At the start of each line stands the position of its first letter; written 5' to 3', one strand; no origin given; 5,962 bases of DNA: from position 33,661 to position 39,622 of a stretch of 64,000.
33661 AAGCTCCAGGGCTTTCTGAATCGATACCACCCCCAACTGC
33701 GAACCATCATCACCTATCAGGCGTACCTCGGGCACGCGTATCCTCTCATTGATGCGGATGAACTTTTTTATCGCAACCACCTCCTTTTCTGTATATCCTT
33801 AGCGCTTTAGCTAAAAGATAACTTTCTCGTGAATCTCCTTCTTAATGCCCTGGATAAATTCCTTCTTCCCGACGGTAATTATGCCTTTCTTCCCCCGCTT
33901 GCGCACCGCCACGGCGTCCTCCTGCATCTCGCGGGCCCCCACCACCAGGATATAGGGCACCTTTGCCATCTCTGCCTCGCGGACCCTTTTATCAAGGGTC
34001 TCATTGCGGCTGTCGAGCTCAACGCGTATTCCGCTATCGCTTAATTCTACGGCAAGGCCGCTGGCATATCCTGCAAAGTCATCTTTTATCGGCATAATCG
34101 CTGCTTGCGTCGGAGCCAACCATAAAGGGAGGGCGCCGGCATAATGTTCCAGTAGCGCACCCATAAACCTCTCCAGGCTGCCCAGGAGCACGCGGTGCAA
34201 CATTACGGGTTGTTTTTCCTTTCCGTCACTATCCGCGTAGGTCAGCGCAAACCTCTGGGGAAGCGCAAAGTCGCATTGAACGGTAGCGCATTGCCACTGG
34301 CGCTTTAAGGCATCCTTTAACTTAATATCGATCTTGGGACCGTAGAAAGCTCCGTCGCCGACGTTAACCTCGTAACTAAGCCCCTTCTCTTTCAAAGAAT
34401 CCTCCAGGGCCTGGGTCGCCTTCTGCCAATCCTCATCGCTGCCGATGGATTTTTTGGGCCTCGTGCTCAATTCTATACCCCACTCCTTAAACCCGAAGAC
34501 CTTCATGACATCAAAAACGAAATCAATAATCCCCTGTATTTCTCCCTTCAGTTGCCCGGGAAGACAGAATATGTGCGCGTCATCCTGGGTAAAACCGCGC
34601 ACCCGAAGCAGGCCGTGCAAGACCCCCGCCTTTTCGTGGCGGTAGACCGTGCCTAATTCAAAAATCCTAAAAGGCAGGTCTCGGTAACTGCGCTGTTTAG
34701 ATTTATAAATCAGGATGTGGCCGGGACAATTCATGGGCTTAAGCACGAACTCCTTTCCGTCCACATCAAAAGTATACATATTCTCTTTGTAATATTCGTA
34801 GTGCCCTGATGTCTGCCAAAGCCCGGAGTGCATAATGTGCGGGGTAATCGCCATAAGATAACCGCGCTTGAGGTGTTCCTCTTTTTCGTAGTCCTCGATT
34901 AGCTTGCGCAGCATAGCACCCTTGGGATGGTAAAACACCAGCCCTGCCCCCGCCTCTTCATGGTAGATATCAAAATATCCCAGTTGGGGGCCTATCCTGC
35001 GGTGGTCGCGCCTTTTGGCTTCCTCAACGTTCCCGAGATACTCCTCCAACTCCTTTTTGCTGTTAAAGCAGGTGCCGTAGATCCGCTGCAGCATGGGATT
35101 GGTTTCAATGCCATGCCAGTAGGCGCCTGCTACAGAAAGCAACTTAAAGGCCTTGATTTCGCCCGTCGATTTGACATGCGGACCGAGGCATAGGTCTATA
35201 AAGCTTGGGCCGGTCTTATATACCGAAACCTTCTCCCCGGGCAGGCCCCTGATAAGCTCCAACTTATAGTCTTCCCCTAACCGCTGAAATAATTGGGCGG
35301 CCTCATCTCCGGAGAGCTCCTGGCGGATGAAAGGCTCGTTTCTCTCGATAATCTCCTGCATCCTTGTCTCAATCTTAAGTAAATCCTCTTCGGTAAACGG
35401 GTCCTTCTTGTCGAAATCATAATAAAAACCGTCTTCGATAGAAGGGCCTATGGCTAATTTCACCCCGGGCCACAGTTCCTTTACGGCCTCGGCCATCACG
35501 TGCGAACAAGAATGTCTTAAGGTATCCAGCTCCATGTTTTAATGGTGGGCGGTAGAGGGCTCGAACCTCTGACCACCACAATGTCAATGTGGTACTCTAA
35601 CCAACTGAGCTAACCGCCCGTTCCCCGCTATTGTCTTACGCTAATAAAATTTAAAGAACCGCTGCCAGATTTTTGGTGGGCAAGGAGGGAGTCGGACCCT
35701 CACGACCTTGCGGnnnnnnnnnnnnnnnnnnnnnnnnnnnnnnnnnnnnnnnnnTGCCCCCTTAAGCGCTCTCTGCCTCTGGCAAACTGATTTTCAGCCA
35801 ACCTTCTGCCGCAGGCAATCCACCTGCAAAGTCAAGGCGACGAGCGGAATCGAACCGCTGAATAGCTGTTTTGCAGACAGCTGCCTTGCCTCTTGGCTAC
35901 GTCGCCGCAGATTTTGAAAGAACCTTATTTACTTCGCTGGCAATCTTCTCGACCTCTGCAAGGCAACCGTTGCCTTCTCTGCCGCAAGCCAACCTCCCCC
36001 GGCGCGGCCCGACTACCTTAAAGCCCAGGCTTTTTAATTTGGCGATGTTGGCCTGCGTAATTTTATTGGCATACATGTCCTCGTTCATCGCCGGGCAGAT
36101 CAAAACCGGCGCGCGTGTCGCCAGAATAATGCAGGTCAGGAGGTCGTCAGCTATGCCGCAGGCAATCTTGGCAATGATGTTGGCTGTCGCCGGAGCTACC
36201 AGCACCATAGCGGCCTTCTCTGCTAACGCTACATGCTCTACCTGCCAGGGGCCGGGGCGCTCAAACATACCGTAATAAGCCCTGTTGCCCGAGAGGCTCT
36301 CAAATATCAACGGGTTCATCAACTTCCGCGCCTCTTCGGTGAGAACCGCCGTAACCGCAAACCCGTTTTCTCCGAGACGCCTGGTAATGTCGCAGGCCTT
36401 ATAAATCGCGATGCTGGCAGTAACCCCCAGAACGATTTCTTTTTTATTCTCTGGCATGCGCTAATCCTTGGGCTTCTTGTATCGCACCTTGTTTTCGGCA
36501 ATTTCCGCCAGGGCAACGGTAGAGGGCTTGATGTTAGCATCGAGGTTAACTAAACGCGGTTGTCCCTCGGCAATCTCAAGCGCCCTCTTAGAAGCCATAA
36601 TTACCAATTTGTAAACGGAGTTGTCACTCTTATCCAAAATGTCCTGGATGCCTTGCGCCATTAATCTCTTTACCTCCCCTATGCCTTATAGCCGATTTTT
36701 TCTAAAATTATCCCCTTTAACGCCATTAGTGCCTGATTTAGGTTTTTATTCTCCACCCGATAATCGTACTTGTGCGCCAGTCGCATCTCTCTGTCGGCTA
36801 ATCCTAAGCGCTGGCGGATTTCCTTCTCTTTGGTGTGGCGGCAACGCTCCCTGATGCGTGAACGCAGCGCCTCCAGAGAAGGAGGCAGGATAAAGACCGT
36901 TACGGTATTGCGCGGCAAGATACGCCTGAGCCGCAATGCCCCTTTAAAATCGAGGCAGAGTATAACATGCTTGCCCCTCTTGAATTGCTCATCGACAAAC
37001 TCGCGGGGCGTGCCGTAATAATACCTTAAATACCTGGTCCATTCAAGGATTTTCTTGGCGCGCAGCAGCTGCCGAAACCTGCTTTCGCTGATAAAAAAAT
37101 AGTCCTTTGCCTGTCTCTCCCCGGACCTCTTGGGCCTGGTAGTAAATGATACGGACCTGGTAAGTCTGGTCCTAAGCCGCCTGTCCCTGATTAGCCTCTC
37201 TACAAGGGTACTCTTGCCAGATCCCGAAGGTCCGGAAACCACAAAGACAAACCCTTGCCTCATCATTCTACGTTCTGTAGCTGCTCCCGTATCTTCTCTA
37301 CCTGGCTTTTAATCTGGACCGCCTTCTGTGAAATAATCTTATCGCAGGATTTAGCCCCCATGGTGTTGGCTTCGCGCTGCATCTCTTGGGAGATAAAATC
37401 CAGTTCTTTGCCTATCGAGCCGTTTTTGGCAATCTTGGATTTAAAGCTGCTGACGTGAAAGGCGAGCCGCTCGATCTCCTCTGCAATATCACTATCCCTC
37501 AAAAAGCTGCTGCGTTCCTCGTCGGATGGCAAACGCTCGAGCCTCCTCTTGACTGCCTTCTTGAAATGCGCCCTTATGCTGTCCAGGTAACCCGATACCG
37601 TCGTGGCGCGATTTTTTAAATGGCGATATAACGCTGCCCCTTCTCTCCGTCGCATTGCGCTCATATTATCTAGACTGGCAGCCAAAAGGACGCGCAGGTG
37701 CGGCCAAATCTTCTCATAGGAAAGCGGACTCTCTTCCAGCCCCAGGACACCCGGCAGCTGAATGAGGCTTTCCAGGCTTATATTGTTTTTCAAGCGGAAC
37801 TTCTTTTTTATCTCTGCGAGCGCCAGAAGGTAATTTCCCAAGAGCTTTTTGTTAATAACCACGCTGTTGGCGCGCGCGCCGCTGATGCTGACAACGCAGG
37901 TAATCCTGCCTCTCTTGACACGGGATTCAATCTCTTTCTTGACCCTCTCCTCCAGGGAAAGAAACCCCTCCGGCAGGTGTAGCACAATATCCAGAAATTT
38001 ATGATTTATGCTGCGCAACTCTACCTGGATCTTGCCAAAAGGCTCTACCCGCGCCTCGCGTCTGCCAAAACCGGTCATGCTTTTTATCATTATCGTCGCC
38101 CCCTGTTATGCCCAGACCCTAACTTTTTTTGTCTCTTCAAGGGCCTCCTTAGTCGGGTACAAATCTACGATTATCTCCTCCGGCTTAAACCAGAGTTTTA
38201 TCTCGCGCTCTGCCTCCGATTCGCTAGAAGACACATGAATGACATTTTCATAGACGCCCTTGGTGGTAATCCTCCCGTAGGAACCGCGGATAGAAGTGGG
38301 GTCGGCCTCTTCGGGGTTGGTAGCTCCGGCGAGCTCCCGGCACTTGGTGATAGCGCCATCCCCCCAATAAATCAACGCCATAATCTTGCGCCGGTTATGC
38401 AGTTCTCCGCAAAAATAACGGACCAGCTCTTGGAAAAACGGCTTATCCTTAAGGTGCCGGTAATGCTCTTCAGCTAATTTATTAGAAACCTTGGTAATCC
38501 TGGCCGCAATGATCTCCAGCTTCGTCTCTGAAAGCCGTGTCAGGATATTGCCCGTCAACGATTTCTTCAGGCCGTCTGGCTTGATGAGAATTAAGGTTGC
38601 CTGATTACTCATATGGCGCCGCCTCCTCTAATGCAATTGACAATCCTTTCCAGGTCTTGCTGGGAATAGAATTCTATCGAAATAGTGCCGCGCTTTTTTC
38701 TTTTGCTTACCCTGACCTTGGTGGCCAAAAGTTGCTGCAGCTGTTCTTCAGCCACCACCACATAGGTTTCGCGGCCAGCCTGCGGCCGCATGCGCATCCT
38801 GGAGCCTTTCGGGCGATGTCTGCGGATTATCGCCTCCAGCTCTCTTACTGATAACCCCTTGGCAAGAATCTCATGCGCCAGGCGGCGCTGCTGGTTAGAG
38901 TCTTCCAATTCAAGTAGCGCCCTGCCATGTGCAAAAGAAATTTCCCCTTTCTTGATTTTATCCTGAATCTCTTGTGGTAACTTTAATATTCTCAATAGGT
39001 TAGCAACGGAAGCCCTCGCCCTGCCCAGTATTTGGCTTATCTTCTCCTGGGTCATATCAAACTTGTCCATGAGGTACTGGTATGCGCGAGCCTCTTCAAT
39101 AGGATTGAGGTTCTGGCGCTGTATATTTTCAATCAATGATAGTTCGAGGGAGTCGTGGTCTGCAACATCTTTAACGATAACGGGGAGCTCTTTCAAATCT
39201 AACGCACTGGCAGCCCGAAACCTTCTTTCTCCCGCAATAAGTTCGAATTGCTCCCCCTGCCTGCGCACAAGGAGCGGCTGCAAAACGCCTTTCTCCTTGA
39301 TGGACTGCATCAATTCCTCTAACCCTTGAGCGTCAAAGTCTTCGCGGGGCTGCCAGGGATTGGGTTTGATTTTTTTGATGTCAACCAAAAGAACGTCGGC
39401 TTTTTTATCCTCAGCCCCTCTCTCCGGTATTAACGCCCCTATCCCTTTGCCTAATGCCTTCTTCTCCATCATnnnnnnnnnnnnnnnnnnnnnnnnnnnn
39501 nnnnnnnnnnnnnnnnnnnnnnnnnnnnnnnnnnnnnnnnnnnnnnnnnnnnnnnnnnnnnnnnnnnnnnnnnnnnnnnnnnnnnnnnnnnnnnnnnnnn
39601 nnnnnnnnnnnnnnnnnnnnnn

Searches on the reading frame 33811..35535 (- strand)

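Call 54: search_protein_families(library=pfam, proteins=[window:33811-35535:-], max_evalue=0.00001)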
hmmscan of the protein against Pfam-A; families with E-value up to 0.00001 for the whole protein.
window:33811-35535:- (574 aa): 3 families
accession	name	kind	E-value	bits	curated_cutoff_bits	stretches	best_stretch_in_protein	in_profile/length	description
PF00587.30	tRNA-synt_2b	-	1.2e-47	162.7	29.3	1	254-465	1-179/179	tRNA synthetase class II core domain (G, H, P, S and T)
PF03129.25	HGTP_anticodon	-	9.8e-23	80.6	21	1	477-566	1-93/94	Anticodon binding domain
PF07973.19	tRNA_SAD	-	2.2e-15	56.8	24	1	103-153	1-44/44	Threonyl and Alanyl tRNA synthetase second additional domain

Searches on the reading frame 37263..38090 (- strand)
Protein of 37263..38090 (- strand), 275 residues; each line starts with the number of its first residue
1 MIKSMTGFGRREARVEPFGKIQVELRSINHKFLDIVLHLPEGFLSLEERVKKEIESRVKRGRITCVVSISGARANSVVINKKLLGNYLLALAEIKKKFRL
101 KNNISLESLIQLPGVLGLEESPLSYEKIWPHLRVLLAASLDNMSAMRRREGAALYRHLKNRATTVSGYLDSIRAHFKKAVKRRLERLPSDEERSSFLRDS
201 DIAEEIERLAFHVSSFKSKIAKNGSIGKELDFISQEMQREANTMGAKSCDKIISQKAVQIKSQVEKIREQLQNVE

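Call 55: search_protein_families(library=pfam, proteins=[window:37263-38090:-], max_evalue=0.00001)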
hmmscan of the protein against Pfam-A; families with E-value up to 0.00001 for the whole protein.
window:37263-38090:- (275 aa): 2 families
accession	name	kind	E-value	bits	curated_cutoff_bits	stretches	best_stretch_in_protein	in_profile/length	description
PF03755.18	YicC-like_N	-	1.2e-41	143.1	25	1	2-155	1-155/156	Endoribonuclease YicC-like, N-terminal region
PF08340.16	YicC-like_C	-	5.7e-30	104.4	27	1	163-275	7-120/120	Endoribonuclease YicC-like, C-terminal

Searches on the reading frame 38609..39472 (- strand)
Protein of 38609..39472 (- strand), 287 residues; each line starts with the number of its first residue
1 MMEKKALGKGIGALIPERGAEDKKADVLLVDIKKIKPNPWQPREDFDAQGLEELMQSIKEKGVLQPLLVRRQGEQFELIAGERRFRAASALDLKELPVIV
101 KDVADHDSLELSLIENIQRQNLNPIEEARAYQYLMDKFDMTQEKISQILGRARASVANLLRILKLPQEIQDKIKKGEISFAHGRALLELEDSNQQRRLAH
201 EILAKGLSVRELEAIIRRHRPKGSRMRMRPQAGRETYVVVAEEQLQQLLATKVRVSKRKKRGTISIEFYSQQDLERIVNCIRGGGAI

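Call 55: search_protein_families(library=pfam, proteins=[window:38609-39472:-], max_evalue=0.00001)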
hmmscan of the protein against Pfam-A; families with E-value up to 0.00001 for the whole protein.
window:38609-39472:- (287 aa): 3 families
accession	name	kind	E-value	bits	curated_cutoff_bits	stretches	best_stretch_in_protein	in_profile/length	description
PF17762.8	HTH_ParB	-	3.2e-37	127.2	22.6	1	120-219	1-100/102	ParB HTH domain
PF02195.25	ParB_N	-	1.2e-31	109.1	26.3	1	29-118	5-95/95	ParB N-terminal domain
PF23552.2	ParB_C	-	3e-06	27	23.8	0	242-281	9-49/50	ParB dimerisation domain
